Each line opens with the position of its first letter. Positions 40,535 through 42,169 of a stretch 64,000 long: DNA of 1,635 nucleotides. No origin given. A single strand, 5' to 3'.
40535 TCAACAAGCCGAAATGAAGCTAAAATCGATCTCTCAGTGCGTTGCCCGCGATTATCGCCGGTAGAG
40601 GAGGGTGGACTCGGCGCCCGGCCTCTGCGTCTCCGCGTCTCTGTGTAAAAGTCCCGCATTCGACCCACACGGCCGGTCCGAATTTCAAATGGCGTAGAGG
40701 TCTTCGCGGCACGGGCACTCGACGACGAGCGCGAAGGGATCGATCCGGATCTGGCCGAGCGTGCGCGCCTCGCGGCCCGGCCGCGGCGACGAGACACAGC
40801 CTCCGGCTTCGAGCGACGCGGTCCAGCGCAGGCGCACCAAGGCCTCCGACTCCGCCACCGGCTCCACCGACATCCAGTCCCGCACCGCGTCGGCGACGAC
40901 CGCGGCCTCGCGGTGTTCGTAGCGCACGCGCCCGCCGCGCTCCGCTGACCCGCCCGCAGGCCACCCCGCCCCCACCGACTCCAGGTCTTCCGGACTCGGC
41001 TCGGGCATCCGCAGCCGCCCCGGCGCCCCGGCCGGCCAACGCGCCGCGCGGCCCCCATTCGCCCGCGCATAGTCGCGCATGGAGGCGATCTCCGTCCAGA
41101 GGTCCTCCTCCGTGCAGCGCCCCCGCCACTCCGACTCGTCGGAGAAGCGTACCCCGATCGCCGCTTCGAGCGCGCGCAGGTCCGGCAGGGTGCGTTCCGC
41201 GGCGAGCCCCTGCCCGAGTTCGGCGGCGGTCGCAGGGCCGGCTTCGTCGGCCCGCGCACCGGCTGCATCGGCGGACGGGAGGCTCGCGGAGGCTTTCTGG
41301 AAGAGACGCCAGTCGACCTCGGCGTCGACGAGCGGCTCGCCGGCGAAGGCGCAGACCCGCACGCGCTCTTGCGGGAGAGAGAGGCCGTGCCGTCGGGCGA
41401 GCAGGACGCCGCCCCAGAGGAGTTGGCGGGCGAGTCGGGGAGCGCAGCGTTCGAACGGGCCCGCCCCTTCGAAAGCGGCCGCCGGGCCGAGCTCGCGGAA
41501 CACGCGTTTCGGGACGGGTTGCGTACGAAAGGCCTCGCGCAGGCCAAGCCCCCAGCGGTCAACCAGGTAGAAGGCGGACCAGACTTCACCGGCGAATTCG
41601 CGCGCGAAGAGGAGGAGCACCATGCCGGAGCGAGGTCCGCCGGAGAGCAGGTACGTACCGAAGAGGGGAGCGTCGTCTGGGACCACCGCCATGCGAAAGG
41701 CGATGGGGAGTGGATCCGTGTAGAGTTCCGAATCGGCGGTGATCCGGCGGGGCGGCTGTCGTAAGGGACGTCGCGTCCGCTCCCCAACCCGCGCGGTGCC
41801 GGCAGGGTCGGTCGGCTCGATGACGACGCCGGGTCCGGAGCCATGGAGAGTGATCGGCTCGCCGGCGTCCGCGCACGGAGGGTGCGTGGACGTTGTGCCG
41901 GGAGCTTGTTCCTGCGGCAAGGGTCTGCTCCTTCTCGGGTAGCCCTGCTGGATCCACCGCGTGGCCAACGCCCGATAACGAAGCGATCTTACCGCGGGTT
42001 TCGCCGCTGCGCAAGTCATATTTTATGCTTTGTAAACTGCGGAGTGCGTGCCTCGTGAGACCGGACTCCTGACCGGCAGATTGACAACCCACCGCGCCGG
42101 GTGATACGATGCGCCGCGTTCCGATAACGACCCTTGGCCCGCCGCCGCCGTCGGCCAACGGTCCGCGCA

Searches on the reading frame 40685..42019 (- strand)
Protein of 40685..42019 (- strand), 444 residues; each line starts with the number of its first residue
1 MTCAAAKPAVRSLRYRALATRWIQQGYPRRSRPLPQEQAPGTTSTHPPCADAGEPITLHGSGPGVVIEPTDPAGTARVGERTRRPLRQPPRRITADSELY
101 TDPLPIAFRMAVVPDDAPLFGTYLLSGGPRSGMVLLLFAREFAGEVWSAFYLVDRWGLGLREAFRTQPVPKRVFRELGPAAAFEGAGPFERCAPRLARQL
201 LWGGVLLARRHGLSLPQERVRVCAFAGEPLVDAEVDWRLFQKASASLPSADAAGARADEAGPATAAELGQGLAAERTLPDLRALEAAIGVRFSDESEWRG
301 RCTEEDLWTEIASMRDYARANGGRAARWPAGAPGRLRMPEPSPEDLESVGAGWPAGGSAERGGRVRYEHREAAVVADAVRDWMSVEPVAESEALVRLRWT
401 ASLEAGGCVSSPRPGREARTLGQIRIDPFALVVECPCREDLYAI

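Call 11: search_protein_families(library=pfam, proteins=[window:40685-42019:-], max_evalue=0.01)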
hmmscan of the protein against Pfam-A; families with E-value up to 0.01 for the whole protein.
window:40685-42019:- (444 aa): 0 families

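Call 53: search_protein_representatives(protein=window:40688-42019:-)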
Query: 444 residues. Proteins with E-value up to 0.001 (for the whole library): 36; up to 1e-10: 4; up to 1e-30: 1. The best 36 are listed.
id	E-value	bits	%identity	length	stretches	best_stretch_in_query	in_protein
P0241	2.8e-271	916.1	100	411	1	34-444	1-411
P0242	1.6e-26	109.3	33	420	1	111-443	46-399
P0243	6.6e-14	67.7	42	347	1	137-251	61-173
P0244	8.3e-13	64.1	40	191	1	302-443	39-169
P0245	2.7e-10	55.8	39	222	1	140-251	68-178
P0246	7.8e-10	54.3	29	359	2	117-253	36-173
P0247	9.3e-10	54.0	35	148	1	139-263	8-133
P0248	2.0e-08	49.6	34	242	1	134-281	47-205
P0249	3.1e-08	49.0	34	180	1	118-243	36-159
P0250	3.8e-07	45.4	31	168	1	117-232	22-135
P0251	3.5e-06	42.2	32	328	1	109-240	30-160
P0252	4.9e-06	41.8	31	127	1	136-230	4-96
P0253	6.7e-06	41.3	33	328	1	99-240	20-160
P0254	1.5e-05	40.1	33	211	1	92-226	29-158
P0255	1.9e-05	39.8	35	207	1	113-223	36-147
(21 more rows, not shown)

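Call 60: find_encoding_contigs(protein=P0277, flank=5000)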
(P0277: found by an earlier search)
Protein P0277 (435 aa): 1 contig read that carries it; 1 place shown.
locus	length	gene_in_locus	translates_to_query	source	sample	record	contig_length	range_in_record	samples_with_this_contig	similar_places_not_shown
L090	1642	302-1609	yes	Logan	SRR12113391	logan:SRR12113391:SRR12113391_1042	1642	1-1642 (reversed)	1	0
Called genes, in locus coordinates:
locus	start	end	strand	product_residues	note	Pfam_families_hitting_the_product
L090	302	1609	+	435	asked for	-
